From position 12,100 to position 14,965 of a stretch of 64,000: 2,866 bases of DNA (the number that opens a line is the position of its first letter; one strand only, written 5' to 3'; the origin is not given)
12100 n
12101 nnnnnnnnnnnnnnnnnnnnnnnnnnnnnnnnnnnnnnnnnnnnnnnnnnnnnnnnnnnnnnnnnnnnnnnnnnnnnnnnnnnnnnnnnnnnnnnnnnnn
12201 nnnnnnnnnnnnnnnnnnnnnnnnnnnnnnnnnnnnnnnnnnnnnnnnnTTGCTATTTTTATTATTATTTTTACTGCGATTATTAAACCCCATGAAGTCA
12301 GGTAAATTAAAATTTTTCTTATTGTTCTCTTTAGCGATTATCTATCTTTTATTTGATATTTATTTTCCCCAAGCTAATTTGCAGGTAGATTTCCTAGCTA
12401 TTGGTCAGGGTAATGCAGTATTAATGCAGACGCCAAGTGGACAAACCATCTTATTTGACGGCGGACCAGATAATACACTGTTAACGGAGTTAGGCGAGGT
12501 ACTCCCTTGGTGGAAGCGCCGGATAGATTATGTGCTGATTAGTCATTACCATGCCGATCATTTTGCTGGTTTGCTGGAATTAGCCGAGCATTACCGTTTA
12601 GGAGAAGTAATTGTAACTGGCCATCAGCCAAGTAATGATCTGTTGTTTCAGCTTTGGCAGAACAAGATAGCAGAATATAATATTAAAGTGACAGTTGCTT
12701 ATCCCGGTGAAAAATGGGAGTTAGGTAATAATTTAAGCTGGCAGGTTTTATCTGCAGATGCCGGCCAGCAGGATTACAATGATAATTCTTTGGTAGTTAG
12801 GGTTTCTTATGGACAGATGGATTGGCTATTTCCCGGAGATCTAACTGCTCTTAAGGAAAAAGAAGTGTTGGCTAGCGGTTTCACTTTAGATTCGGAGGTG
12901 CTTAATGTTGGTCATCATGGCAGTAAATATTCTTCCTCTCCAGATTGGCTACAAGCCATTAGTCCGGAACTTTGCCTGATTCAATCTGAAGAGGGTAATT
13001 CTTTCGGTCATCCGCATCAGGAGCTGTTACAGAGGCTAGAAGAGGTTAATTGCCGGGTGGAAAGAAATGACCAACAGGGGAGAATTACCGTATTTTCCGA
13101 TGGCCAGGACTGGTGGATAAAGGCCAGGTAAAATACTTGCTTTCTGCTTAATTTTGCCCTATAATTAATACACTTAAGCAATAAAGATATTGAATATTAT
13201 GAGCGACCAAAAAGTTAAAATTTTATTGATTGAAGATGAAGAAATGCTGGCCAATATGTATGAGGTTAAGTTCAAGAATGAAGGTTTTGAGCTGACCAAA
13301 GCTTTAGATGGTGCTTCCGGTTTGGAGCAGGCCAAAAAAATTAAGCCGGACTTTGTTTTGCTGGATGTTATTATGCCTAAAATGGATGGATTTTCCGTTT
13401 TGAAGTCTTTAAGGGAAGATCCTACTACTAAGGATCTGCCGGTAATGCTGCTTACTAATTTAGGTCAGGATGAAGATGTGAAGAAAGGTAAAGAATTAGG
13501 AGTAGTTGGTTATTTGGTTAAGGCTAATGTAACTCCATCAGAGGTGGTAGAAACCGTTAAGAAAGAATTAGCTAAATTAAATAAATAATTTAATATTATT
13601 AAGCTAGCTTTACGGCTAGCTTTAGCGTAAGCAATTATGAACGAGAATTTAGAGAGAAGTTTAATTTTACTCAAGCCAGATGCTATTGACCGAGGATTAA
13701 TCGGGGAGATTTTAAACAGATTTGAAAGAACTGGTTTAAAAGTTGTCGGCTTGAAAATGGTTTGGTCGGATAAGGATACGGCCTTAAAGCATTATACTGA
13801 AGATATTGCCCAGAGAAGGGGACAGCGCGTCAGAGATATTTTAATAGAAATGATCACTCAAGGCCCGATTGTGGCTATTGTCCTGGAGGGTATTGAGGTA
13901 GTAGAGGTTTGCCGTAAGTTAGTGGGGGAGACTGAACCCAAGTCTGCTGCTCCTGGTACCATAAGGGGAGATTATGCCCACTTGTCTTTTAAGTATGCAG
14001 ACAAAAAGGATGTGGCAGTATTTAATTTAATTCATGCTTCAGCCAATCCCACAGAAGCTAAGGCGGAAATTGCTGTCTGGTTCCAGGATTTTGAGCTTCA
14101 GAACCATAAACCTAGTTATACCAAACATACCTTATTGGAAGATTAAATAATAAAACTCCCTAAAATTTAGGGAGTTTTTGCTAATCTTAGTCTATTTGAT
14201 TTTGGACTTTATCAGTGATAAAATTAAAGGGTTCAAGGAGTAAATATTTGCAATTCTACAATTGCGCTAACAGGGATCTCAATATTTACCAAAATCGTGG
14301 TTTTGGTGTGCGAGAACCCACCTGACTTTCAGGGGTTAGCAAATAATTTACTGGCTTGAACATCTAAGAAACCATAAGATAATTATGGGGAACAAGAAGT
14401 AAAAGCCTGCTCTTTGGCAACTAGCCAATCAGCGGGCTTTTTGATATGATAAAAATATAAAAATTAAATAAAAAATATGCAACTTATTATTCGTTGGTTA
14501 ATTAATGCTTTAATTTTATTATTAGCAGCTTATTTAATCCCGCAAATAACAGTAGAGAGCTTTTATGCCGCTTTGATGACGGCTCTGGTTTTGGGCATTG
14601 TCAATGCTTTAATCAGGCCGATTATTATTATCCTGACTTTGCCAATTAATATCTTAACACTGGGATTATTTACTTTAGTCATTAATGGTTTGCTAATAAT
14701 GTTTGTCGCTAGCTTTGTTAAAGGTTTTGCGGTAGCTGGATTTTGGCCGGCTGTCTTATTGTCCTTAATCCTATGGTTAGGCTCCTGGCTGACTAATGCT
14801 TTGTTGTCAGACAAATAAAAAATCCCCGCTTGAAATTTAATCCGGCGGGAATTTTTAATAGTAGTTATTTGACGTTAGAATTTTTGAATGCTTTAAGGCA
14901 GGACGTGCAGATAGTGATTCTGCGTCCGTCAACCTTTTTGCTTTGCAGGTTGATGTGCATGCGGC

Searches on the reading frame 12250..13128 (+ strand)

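Call 83: search_protein_families(library=pfam, proteins=[window:12250-13128:+], max_evalue=0.001)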
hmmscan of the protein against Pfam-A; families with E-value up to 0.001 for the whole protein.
window:12250-13128:+ (293 aa): 3 families
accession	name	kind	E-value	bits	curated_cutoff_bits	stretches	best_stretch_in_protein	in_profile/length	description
PF00753.33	Lactamase_B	-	4.1e-15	56.7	22.7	1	52-237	4-185/196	Metallo-beta-lactamase superfamily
PF12706.13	Lactamase_B_2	-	3.7e-09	36.9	27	1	66-204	2-149/200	Beta-lactamase superfamily domain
PF13483.12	Lactamase_B_3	-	9.8e-05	22.8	24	1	54-230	7-141/160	Beta-lactamase superfamily domain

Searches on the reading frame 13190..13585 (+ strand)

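Call 83: search_protein_families(library=pfam, proteins=[window:13190-13585:+], max_evalue=0.001)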
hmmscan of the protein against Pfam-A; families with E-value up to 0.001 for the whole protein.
window:13190-13585:+ (132 aa): 1 family
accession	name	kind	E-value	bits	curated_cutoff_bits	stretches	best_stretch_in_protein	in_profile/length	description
PF00072.30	Response_reg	-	1.3e-21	77.2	30.2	1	11-123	1-110/111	Response regulator receiver domain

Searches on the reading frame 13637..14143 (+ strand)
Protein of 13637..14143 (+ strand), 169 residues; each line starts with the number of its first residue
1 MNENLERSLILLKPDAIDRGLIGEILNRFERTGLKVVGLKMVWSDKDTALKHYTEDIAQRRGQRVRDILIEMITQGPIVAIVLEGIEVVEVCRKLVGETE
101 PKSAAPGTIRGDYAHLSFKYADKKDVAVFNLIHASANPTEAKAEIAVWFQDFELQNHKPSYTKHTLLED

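Call 83: search_protein_families(library=pfam, proteins=[window:13637-14143:+], max_evalue=0.001)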
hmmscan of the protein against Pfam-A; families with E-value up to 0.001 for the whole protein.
window:13637-14143:+ (169 aa): 1 family
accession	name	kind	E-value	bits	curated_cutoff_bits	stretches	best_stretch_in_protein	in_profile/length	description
PF00334.24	NDK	-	4.4e-39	133.9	27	1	6-153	1-134/135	Nucleoside diphosphate kinase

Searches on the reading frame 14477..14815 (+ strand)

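Call 83: search_protein_families(library=pfam, proteins=[window:14477-14815:+], max_evalue=0.001)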
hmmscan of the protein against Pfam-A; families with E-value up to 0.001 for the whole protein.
window:14477-14815:+ (113 aa): 1 family
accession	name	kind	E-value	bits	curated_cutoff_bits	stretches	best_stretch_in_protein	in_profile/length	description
PF04020.18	Phage_holin_4_2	-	3.2e-33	114.9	28.8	1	1-105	1-105/105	Mycobacterial 4 TMS phage holin, superfamily IV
